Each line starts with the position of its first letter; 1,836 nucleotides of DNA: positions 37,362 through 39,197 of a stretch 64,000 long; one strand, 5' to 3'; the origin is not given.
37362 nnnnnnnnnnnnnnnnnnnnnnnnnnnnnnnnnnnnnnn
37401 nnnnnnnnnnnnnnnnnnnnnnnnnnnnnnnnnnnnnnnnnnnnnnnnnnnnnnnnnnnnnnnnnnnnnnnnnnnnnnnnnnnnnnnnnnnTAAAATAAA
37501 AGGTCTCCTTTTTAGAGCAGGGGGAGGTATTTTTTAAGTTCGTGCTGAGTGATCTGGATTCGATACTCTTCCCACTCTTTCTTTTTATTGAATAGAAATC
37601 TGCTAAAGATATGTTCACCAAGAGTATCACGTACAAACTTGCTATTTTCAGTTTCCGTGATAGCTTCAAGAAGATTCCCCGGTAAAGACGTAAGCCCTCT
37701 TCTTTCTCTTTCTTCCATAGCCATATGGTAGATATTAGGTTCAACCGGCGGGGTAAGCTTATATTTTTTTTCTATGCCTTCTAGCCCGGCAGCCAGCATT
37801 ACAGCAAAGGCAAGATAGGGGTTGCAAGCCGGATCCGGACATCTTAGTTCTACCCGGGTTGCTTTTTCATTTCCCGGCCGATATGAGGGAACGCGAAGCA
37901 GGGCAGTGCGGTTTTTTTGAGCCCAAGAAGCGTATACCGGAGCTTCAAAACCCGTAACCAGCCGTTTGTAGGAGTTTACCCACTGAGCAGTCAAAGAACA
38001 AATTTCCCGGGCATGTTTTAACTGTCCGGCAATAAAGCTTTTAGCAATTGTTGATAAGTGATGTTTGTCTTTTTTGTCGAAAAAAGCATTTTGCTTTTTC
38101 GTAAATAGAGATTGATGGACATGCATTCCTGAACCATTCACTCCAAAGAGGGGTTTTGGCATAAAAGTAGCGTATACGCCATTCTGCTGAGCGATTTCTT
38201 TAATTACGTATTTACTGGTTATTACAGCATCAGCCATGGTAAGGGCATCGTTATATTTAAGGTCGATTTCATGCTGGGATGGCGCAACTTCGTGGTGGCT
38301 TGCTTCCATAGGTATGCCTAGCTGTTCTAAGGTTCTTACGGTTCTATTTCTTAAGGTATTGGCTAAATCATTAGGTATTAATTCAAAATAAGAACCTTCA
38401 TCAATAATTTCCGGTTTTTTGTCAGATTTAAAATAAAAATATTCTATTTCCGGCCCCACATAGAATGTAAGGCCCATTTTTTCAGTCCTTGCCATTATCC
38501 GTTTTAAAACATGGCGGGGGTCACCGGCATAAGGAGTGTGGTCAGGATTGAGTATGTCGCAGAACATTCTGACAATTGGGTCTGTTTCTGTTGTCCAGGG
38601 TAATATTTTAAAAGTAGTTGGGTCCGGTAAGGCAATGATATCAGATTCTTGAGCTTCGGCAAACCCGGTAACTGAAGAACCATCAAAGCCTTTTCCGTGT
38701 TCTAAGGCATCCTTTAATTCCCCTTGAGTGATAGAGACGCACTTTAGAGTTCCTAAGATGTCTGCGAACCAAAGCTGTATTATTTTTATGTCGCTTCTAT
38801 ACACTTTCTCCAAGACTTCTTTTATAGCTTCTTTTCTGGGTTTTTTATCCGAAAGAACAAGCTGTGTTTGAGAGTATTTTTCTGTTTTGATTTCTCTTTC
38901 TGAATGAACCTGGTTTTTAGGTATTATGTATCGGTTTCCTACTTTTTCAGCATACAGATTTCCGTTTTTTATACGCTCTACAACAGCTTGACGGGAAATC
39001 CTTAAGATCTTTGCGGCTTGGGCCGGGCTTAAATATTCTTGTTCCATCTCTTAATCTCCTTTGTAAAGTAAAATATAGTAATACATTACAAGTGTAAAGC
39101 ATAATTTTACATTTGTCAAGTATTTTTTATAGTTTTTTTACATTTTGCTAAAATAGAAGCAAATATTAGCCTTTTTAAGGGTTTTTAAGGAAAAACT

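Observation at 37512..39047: Glutamine synthetase fused to an N-terminal HTH (excisionase/MerR-like) DNA-binding domain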

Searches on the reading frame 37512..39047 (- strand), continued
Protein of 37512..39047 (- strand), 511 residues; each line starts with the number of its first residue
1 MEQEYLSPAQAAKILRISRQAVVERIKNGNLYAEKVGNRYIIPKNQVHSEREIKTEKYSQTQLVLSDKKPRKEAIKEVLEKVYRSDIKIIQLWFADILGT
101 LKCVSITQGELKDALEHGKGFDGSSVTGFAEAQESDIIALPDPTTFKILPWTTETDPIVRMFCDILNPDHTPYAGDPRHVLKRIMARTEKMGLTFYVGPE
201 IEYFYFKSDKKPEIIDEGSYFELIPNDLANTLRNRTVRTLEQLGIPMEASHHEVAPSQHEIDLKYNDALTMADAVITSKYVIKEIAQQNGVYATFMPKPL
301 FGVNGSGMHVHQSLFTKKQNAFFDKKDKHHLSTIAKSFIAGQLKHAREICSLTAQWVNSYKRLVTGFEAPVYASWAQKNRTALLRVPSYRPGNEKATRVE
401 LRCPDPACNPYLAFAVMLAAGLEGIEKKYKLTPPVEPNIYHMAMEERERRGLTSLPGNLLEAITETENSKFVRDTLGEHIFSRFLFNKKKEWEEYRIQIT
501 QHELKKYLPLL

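Call 11: search_solved_structures(query=window:37512-39047:-, max_evalue=0.00001, show_alignments=1)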
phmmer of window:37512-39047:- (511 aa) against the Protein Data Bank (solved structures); distinct sequences matched with E-value up to 0.00001: 55.
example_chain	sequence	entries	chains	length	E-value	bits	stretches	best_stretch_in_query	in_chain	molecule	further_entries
8ufj_A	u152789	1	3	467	1.9e-143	482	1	76-511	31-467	Glutamine synthetase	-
8tfb_A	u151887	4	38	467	3.5e-143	481.1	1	76-511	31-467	Glutamine synthetase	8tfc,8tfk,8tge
8s59_O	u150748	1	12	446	3.6e-143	481.1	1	76-511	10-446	Glutamine synthetase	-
7tfa_B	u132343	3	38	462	1.6e-134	452.5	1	79-510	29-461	Glutamine synthetase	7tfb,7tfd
7tdp_A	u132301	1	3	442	1.6e-134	452.5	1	81-510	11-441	Glutamine synthetase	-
7tf9_A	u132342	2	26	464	9.1e-132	443.5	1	81-509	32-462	Glutamine synthetase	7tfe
7ten_A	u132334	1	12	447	1e-131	443.3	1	83-509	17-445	Glutamine synthetase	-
7tfc_A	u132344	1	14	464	9.1e-131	440.2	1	76-508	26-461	Glutamine synthetase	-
4s0r_A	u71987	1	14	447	9.9e-131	440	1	76-508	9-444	Glutamine synthetase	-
4lnf_A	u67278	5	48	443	1.1e-130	439.9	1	76-508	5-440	Glutamine synthetase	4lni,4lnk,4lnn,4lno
8oow_A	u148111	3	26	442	2.6e-127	428.7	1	77-509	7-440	Glutamine synthetase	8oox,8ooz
8ool_A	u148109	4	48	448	6.5e-127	427.4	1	74-509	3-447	Glutamine synthetase from Methanothermococcus thermolithotrophicus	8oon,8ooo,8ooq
7tdv_A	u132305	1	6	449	4.7e-126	424.6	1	70-508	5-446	Glutamine synthetase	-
9y4a_A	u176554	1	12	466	6.6e-126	424.1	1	69-508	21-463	Glutamine synthetase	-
7tf6_A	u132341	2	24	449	9e-126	423.7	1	70-508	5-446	Glutamine synthetase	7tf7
1f1h_A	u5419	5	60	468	6.4e-73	249.4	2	217-473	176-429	PROTEIN (GLUTAMINE SYNTHETASE) | GLUTAMINE SYNTHETASE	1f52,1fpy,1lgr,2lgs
2bvc_A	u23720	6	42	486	3.1e-70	240.5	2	214-467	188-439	GLUTAMINE SYNTHETASE 1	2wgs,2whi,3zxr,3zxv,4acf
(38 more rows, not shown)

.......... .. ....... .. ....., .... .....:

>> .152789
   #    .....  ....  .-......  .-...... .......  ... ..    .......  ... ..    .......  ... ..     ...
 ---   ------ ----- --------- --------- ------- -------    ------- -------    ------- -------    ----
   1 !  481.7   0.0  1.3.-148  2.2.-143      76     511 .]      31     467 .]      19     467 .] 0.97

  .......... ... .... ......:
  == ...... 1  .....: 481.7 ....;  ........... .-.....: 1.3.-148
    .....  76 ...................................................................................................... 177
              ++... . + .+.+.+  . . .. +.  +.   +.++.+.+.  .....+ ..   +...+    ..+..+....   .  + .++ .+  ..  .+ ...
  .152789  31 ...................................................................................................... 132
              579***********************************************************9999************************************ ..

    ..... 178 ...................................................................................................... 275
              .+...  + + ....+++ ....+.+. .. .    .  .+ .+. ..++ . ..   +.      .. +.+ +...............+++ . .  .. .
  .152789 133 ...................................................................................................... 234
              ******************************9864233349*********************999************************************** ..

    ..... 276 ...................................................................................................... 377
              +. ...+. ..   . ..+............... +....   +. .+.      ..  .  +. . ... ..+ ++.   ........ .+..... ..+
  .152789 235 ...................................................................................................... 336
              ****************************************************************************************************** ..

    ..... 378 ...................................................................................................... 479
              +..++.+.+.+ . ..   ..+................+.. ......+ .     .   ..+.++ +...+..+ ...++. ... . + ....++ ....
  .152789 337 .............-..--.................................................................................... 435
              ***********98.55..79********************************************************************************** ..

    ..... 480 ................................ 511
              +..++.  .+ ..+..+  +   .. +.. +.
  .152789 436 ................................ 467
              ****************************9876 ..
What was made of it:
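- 37515..38840 (-): Type I-alpha glutamine synthetase body (aa 70-511; beta-grasp aa 86-168, catalytic domain aa 175-507). Best PDB matches are GSI-alpha dodecamers in one continuous stretch (call 11).
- On Type I glutamine synthetase, alpha subtype (GSI-alpha): GSI-beta structures (1f1h, 2bvc and others) give about 250 bits split into two stretches (call 11)
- Closest known: Bacillus/Gram-positive GS-GlnR/TnrA nitrogen circuit. Same: The enzyme is a GSI-alpha (call 11).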

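Call 42: predict_structure(alignment_id=A3)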
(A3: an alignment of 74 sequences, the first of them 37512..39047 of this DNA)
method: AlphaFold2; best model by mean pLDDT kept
length: 511 residues; sequences in the alignment: 74
mean_pLDDT: 77.0   pTM: 0.77
mean pLDDT of the five models: 77.0, 76.4, 74.8, 71.5, 70.5
residues with pLDDT >= 90: 158; 70-90: 223; 50-70: 67; < 50: 63
segments of 3 or more residues with pLDDT < 50: 49-68, 130-134, 210-220, 297-306, 353-368
pLDDT, mean of each block of 10 residues (from residue 1): 77 85 80 82 72 24 37 91 91 86 90 92 57 67 92 86 91 91 96 94 72 37 74 92 88 68 93 93 88 62 51 92 89 93 84 46 40 66 73 80 68 93 96 68 70 71 85 91 82 70 74 68
secondary structure, 60 per line:
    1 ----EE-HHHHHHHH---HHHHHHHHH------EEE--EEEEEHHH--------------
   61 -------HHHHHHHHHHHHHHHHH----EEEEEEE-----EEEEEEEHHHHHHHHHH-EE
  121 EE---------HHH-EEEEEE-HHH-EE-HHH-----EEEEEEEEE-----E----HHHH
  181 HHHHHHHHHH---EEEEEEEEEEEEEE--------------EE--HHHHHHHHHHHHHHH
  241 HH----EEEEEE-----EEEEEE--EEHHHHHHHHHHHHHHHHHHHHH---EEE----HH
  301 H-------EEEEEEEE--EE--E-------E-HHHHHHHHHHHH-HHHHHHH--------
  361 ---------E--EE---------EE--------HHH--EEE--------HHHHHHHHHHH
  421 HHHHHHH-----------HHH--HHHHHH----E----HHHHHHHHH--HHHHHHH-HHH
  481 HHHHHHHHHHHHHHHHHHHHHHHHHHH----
elements in order: H8-15 H19-27 E34-36 E39-43 H68-84 E89-95 E101-107 H108-117 E119-122 E136-141 E158-166 H177-190 E194-207 H226-242 E247-252 E258-263 H268-288 E292-294 E309-316 H333-344 H346-352 E399-401 H410-427 H444-449 H459-467 H470-476 H478-507
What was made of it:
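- On Type I glutamine synthetase, alpha subtype (GSI-alpha): Only a monomer model was made (call 42)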

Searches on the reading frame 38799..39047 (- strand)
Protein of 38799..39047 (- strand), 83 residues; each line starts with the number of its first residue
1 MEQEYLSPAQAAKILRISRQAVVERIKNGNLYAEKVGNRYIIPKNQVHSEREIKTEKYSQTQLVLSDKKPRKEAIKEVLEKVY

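Call 3: search_protein_families(library=pfam, proteins=[window:38799-39047:-], max_evalue=1)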
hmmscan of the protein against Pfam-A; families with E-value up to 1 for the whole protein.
seq(83 aa): 5 families
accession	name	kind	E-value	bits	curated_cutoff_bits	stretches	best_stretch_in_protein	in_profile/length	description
PF12728.13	HTH_17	-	5.6e-09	36.6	27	1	5-47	1-43/51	Helix-turn-helix domain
PF02954.25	HTH_8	-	0.011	15.9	22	1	9-27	22-40/42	Bacterial regulatory protein, Fis family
PF22135.1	Cwp8_D3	-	0.017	15.9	27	1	20-75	21-73/94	Cell wall binding protein Cwp8 domain 3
PF13384.12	HTH_23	-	0.098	13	24.6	1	4-23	16-35/50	Homeodomain-like domain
PF12802.13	MarR_2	-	0.17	12.5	27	1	4-27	18-42/61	MarR family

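Call 4: search_protein_families(library=ncbifam, proteins=[window:38799-39047:-], max_evalue=1)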
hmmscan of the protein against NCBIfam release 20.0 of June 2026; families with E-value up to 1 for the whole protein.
seq(83 aa): 3 families
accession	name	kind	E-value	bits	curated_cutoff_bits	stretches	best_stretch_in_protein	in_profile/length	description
TIGR01764.1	excise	domain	7.7e-09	35.8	28.8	1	5-48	1-44/49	excisionase family DNA-binding protein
NF040990.2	MamR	equivalog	1e-05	25.8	100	1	7-42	45-80/91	magnetosome protein MamR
NF045758.2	YlxM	equivalog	0.034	14.3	80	1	6-30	33-57/72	YlxM family DNA-binding protein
